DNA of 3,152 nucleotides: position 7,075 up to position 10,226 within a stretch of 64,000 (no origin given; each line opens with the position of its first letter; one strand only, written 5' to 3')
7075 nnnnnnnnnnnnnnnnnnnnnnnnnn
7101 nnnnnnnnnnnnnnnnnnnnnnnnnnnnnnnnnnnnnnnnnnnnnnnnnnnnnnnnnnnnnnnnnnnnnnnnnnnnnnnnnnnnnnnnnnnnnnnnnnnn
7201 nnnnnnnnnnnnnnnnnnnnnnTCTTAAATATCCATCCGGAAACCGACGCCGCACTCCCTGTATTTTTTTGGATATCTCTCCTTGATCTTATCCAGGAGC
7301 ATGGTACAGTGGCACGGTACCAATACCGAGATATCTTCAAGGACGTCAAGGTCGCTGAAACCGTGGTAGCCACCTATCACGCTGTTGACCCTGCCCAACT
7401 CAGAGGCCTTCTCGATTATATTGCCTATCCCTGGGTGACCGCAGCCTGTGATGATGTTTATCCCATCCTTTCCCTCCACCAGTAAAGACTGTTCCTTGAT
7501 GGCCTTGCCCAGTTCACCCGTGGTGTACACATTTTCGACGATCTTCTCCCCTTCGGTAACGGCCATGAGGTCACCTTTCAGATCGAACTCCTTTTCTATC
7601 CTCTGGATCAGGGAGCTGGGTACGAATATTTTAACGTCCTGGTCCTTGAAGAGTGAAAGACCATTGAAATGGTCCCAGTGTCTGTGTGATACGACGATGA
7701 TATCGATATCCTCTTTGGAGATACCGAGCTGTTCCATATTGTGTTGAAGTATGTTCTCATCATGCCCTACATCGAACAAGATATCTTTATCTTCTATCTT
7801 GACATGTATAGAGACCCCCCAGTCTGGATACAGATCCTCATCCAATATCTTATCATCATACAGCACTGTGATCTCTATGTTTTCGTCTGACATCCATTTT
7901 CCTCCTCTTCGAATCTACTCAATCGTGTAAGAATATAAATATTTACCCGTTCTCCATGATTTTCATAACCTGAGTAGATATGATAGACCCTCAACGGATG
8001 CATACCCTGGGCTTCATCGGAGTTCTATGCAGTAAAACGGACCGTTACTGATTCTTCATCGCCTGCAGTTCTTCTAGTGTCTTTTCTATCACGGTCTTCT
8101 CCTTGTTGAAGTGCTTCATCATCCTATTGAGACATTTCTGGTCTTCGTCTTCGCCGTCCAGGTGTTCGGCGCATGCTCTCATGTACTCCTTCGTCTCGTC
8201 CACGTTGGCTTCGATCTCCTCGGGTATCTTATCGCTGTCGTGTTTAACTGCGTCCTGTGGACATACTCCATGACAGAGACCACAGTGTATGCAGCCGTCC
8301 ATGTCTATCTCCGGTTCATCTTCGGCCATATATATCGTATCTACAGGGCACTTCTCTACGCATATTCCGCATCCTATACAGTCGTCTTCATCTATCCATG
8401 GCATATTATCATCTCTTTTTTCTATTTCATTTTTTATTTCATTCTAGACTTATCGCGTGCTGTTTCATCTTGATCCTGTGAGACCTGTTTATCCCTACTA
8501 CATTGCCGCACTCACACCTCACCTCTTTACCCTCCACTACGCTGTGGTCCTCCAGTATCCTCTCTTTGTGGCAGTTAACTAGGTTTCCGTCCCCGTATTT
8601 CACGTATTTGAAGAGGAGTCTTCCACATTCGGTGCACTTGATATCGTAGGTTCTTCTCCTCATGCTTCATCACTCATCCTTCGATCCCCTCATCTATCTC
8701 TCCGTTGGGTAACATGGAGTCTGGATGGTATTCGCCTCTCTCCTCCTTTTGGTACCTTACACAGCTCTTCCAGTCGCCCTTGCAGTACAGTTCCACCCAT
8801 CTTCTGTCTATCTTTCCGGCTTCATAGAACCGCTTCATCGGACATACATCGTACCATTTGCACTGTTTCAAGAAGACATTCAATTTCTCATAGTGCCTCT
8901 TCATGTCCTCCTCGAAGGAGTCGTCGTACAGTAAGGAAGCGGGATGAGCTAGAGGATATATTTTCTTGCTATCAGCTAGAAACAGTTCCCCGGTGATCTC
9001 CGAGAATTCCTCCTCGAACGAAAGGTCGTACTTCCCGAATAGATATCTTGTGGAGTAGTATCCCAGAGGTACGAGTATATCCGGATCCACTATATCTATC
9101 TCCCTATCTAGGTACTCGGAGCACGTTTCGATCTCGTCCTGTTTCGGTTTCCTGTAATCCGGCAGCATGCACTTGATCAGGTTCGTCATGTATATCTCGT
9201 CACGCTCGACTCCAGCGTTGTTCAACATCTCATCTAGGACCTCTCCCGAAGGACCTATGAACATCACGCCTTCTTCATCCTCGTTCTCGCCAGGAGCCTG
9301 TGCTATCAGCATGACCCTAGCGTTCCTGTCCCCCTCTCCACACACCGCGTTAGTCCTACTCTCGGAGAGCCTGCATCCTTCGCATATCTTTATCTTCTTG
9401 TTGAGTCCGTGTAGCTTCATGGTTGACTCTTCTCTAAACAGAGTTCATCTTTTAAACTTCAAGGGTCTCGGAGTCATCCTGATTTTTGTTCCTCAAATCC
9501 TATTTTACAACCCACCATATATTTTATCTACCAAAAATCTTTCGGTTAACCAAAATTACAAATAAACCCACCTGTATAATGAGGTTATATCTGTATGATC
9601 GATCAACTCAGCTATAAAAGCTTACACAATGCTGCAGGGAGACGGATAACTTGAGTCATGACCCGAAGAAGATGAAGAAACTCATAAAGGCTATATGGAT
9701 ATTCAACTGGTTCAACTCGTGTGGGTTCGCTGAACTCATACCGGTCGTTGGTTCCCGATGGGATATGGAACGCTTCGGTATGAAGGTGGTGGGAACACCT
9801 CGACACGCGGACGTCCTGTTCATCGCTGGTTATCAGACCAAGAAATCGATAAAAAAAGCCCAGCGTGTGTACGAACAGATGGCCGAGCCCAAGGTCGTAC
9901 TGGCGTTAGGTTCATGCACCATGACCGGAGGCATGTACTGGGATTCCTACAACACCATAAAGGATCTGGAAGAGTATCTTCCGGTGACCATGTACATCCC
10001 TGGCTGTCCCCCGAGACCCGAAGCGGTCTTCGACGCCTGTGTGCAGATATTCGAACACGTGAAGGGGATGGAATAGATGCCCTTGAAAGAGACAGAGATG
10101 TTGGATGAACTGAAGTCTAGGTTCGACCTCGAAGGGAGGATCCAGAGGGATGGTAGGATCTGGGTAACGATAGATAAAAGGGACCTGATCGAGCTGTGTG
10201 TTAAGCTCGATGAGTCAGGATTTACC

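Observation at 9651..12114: Orphan four-gene NuoB-NuoC-NuoD-NuoI-like module with no membrane subunits and with degenerate cluster ligands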

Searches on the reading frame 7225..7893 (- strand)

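Call 3: search_protein_families(library=pfam, proteins=[window:7225-7893:-], max_evalue=0.01)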
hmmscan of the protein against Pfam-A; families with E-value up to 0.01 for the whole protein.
window:7225-7893:- (222 aa): 3 families
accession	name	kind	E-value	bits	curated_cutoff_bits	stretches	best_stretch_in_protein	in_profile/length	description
PF12706.13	Lactamase_B_2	-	7.2e-08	32.7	27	1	38-106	3-77/200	Beta-lactamase superfamily domain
PF00753.33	Lactamase_B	-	9.2e-08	32.7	22.7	1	31-111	11-92/196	Metallo-beta-lactamase superfamily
PF23023.1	Anti-Pycsar_Apyc1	-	0.0031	17.4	50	1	31-124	25-121/250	Anti-Pycsar protein Apyc1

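Call 50: search_protein_families(library=ncbifam, proteins=[window:7225-7893:-], max_evalue=0.00001)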
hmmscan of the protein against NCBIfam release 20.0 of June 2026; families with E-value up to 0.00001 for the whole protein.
window:7225-7893:- (222 aa): 8 families
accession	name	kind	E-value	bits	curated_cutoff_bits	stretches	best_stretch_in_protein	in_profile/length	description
TIGR02651.1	RNase_Z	equivalog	2.7e-09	36.5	292.95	1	28-80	20-69/302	ribonuclease Z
NF000801.0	PRK00055.1-3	equivalog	7.1e-08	31.9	252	1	28-80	22-71/307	ribonuclease Z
NF047919.1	lactonase_YtnP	equivalog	1.1e-07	31.3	425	1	32-102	69-139/274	YtnP family quorum-quenching lactonase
NF033185.1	B3_Acin_new2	exception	1.7e-07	30.7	625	1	35-91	60-119/285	putative subclass B3 metallo-beta-lactamase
NF033105.1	bla_subclass_B3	equivalog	1.9e-07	30.6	240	1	31-84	28-83/257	subclass B3 metallo-beta-lactamase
NF033184.1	B3_Acin_new1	exception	2.4e-07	30.2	580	1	35-85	58-110/283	putative subclass B3 metallo-beta-lactamase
NF047976.1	lactonase_AhlS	equivalog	3.6e-06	26.3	475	1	43-87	83-128/276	AhlS family quorum-quenching N-acyl homoserine lactonase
NF002558.0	PRK02126.1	subfamily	4.3e-06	25.9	315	1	21-102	13-93/345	ribonuclease Z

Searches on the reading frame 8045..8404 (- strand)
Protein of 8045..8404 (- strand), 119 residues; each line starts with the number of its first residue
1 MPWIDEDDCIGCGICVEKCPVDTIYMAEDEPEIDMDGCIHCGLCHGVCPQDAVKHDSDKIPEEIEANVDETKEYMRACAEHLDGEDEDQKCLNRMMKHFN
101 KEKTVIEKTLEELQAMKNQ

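Call 3: search_protein_families(library=pfam, proteins=[window:8045-8404:-], max_evalue=0.01)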
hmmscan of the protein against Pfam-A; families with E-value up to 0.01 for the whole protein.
window:8045-8404:- (119 aa): 16 families
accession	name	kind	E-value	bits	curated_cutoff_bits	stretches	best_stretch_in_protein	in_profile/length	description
PF00037.32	Fer4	-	1.6e-16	59.8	21.1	2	2-25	1-24/24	4Fe-4S binding domain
PF13237.11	Fer4_10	-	1.3e-12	47.9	25.5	2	2-49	2-53/53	4Fe-4S dicluster domain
PF12797.12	Fer4_2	-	1.4e-12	47.1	24.5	2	2-21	3-22/22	4Fe-4S binding domain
PF12838.12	Fer4_7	-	3.2e-12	47.2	27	2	9-52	2-52/52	4Fe-4S dicluster domain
PF14697.11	Fer4_21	-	3.6e-10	40.3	35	2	5-26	37-59/59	4Fe-4S dicluster domain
PF12837.12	Fer4_6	-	4.5e-10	39.4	25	2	4-22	4-22/24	4Fe-4S binding domain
PF13187.11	Fer4_9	-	5e-09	36.5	27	1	8-52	1-51/52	4Fe-4S dicluster domain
PF12800.12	Fer4_4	-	1.3e-07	31.8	24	2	7-21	2-16/17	4Fe-4S binding domain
PF13484.11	Fer4_16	-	2.8e-07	31.7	30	2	9-27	2-20/66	4Fe-4S double cluster binding domain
PF25160.1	LdpA_Fe-S-bd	-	1.9e-06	28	27.6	1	6-27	25-46/49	LdpA Fe-S cluster-binding domain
PF13183.11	Fer4_8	-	2.7e-06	28.3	27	1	35-78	2-54/68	4Fe-4S dicluster domain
PF13534.11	Fer4_17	-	1.7e-05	25.7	22.2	1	32-51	40-59/61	4Fe-4S dicluster domain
PF12798.12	Fer4_3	-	4.8e-05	24.3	27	0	38-52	1-15/15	4Fe-4S binding domain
PF13459.11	Fer4_15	-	5.2e-05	24.3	22.4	0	3-20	2-19/66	4Fe-4S single cluster domain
PF17179.9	Fer4_22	-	0.0014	19.9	27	0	5-22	77-94/95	4Fe-4S dicluster domain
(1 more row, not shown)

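Call 50: search_protein_families(library=ncbifam, proteins=[window:8045-8404:-], max_evalue=0.00001)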
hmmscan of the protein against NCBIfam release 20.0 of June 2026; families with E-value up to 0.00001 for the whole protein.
window:8045-8404:- (119 aa): 50 families (the best 25 are shown)
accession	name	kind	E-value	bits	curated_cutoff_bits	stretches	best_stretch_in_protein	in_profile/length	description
NF045480.1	FdxA_Actino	equivalog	1.5e-14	54.1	125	1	15-78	17-79/107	ferredoxin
NF058577.1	FdxA_fam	equivalog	2e-14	53.5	65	1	3-52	3-52/52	4Fe-4S ferredoxin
NF045874.1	Vhu_polyferre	exception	1.3e-12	47.2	600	1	6-105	127-221/381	F420-non-reducing hydrogenase associated-polyferredoxin VhuB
NF038196.1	ferrodoxin_EFR1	subfamily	3.1e-12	47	75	1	6-57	183-233/242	EFR1 family ferrodoxin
TIGR01971.1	NuoI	subfamily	2.2e-11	43.4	113.05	1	6-56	41-101/121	NADH-quinone oxidoreductase, chain I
NF040770.1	hetero_SS_HdrA2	exception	2.6e-11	42.4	1100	1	3-73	573-642/777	CoB-CoM heterodisulfide reductase HdrA2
NF042909.1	FMH_DH_FwdF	exception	2.8e-11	43.1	375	1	4-63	135-205/336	tungsten-dependent formylmethanofuran dehydrogenase subunit FwdF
TIGR03294.1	FrhG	equivalog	1.3e-10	41.4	245.5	1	6-57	173-224/228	coenzyme F420 hydrogenase subunit gamma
NF045490.1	FdxA_Protbact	equivalog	1.4e-10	41.4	135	1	1-83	1-88/104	ferredoxin FdxA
TIGR02700.1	flavo_MJ0208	hypoth_equivalog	2.7e-10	39.9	251.35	1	4-56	145-197/234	dihydromethanopterin reductase (acceptor)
NF041836.1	rnfB_Methano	equivalog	6.4e-10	38.9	445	1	6-54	215-263/265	Rnf electron transport complex subunit RnfB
TIGR02179.1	PorD_KorD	subfamily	8.8e-10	38.6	60.05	0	4-29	52-77/78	2-oxoacid:acceptor oxidoreductase, delta subunit, pyruvate/2-ketoisovalerate family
TIGR01944.1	rnfB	subfamily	9.1e-10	38.4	68.7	1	3-65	109-170/190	RnfABCDGE type electron transport complex subunit B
NF040684.1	PorD_Arch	equivalog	1.4e-09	37.9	120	0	4-29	59-84/85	pyruvate synthase subunit PorD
NF005505.0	PRK07118.1-4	equivalog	2.7e-09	36.9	378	1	6-54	215-263/265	Fe-S cluster domain-containing protein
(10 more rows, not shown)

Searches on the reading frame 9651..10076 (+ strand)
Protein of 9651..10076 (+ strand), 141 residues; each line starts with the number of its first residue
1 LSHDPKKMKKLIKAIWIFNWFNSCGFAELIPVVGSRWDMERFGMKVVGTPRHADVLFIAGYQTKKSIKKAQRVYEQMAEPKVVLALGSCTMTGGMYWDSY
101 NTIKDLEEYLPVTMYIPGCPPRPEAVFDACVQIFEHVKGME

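Call 3: search_protein_families(library=pfam, proteins=[window:9651-10076:+], max_evalue=0.01)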
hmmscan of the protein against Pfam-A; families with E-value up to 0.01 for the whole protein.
window:9651-10076:+ (141 aa): 1 family
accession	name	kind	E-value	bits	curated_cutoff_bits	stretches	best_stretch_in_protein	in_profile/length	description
PF01058.29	Oxidored_q6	-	4e-24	85.2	27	1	38-132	17-127/128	NADH ubiquinone oxidoreductase, 20 Kd subunit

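Call 4: search_protein_families(library=ncbifam, proteins=[window:9651-10076:+], max_evalue=0.01)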
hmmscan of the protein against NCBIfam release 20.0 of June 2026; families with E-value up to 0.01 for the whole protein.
window:9651-10076:+ (141 aa): 17 families
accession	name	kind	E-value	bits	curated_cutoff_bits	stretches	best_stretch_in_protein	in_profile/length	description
NF005012.1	PRK06411.1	subfamily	3.4e-47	160.1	116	1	13-138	34-159/166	NADH-quinone oxidoreductase subunit NuoB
TIGR01957.1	nuoB_fam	subfamily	5.6e-41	139.8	142.7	1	13-138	17-143/145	NADH-quinone oxidoreductase subunit B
NF009808.0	PRK13292.1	equivalog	3.3e-36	124.5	1156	1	14-138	26-150/791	NADH-quinone oxidoreductase subunit B/C/D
NF011390.0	PRK14815.1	equivalog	8.2e-35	119.7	281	1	14-137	34-157/183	NADH dehydrogenase subunit B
NF011394.0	PRK14819.1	equivalog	2.9e-34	118.8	312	1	14-136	32-155/264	NADH-quinone oxidoreductase subunit B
NF011391.0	PRK14816.1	equivalog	1.5e-33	116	283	1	14-138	53-178/196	NADH-quinone oxidoreductase subunit B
NF011393.0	PRK14818.1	equivalog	2.9e-32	111.6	255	1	14-138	32-156/173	NADH dehydrogenase subunit B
NF011395.0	PRK14820.1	equivalog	2.8e-31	108.6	263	1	13-138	33-158/180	NADH-quinone oxidoreductase subunit B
NF011388.0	PRK14813.1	equivalog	4.9e-30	104.8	294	1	13-138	28-154/189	NADH dehydrogenase subunit B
NF011392.0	PRK14817.1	equivalog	5.8e-30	104.3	271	1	16-137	39-160/182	NADH-quinone oxidoreductase subunit B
NF011389.0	PRK14814.1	equivalog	1.6e-27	96.5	285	1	14-138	34-158/186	NADH dehydrogenase subunit B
TIGR03294.1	FrhG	equivalog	1.5e-06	28.1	245.5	1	65-135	63-142/228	coenzyme F420 hydrogenase subunit gamma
NF045875.1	F420_non_VhuG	exception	4.9e-05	22.7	450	0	101-135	131-165/286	F420-non-reducing hydrogenase subunit VhuG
NF007779.0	PRK10468.1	equivalog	0.00057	19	659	1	76-134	144-206/372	hydrogenase 2 small subunit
TIGR00391.1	hydA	subfamily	0.0027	16.9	179.5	1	49-130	123-204/365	hydrogenase small subunit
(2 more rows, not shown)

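Call 12: search_solved_structures(query=window:9651-10076:+, show_alignments=5, max_evalue=0.00001)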
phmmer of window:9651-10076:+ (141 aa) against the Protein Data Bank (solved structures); distinct sequences matched with E-value up to 0.00001: 45.
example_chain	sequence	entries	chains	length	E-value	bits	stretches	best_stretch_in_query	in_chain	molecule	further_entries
6u8y_J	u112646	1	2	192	1.3e-36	128.8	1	13-138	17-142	NADH dehydrogenase subunit B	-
9grx_K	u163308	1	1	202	5e-35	123.7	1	12-134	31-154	NAD(P)H-quinone oxidoreductase subunit K, chloroplastic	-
7wfg_K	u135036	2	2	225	8.8e-35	122.9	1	12-134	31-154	NAD(P)H-quinone oxidoreductase subunit K, chloroplastic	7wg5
7eu3_K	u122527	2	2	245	1e-34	122.7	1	12-134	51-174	NAD(P)H-quinone oxidoreductase subunit K, chloroplastic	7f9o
6hum_K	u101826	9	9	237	1.9e-33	118.6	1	12-135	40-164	NAD(P)H-quinone oxidoreductase subunit K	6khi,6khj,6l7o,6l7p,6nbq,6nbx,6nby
6cfw_J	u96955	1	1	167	8.4e-32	113.2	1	13-136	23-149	Probable membrane-bound hydrogenase subunit mbhJ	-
7awt_B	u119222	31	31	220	2.6e-28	101.9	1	14-136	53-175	NADH-quinone oxidoreductase subunit B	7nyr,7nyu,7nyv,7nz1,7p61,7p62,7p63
8b9z_B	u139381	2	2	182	7.4e-28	100.4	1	14-140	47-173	LD31474p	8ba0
8esw_S7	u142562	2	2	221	1.2e-27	99.7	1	14-140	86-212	LD31474p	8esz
5lc5_B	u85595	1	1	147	3.2e-27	98.3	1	14-138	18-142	NADH dehydrogenase [ubiquinone] iron-sulfur protein 7, mitochondrial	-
7zeb_6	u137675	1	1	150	3.5e-27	98.2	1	14-138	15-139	NADH dehydrogenase [ubiquinone] iron-sulfur protein 7, mitochondrial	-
5xtb_C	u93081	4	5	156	3.7e-27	98.2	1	14-138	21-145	NADH dehydrogenase [ubiquinone] iron-sulfur protein 7, mitochondrial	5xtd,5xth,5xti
9w2u_B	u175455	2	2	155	3.8e-27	98.1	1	14-138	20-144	NADH dehydrogenase [ubiquinone] iron-sulfur protein 7, mitochondrial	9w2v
7zd6_6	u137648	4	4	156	3.9e-27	98.1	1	14-138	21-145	NADH dehydrogenase [ubiquinone] iron-sulfur protein 7, mitochondrial | Complex I-20kD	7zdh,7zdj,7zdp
8e9g_B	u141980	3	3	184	4e-27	98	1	15-139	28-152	NADH-quinone oxidoreductase subunit B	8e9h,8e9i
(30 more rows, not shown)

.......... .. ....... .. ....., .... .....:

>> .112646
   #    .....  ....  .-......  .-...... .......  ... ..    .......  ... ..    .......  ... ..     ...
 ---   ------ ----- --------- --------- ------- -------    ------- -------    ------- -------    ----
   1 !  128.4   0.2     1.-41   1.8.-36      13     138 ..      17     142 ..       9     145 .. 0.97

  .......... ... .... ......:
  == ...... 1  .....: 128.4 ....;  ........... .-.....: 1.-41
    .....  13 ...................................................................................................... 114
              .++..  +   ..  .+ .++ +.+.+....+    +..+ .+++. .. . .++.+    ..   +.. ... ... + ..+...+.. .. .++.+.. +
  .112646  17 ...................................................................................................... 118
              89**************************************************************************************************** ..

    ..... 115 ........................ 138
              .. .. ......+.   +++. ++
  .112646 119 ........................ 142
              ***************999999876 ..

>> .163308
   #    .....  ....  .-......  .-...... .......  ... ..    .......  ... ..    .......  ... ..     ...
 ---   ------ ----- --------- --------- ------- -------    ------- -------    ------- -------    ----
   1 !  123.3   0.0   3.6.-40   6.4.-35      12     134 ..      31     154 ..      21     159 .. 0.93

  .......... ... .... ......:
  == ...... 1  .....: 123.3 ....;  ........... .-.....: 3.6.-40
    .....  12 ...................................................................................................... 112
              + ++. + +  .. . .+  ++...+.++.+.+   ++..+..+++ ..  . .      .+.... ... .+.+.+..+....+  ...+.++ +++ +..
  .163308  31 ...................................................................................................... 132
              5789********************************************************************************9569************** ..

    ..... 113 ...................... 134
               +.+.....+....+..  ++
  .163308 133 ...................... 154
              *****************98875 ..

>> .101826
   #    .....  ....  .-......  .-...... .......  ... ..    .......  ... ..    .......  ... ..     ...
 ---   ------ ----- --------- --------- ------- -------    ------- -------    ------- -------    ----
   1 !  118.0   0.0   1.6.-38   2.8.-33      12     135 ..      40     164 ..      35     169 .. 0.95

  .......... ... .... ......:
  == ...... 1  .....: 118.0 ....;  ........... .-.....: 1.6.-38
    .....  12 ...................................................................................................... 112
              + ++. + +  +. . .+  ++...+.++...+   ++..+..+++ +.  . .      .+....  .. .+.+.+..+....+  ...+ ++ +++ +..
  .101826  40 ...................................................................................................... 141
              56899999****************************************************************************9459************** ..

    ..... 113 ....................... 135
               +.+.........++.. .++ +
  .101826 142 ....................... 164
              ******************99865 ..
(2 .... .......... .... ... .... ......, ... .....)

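Call 86: list_cluster_members(proteins=[P0001, P0002, window:9672-10076:+])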
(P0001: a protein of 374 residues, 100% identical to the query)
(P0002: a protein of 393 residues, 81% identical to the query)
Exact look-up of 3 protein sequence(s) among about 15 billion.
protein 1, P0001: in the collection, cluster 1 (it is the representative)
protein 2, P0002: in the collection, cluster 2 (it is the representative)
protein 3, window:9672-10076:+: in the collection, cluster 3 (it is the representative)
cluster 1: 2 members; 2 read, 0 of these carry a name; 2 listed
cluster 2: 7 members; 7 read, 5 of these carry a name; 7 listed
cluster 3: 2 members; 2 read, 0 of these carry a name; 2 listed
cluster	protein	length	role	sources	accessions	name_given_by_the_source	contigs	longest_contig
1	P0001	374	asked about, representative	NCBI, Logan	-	-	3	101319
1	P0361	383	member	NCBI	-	-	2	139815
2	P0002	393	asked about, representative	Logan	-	-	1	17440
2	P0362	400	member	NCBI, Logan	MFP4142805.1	MAG: NADH-quinone oxidoreductase subunit D [Thermoplasmata archaeon]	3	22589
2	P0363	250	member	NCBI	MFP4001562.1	MAG: NADH-quinone oxidoreductase subunit NuoD, partial [Thermoplasmata archaeon]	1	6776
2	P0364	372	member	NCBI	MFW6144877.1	MAG: NADH-quinone oxidoreductase subunit D [Candidatus Natronoplasma sp.]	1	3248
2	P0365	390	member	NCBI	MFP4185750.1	MAG: NADH-quinone oxidoreductase subunit D [Thermoplasmata archaeon]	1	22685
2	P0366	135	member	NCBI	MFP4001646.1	MAG: nickel-dependent hydrogenase large subunit, partial [Thermoplasmata archaeon]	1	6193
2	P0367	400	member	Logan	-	-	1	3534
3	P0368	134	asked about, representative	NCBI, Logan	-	-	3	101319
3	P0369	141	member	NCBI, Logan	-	-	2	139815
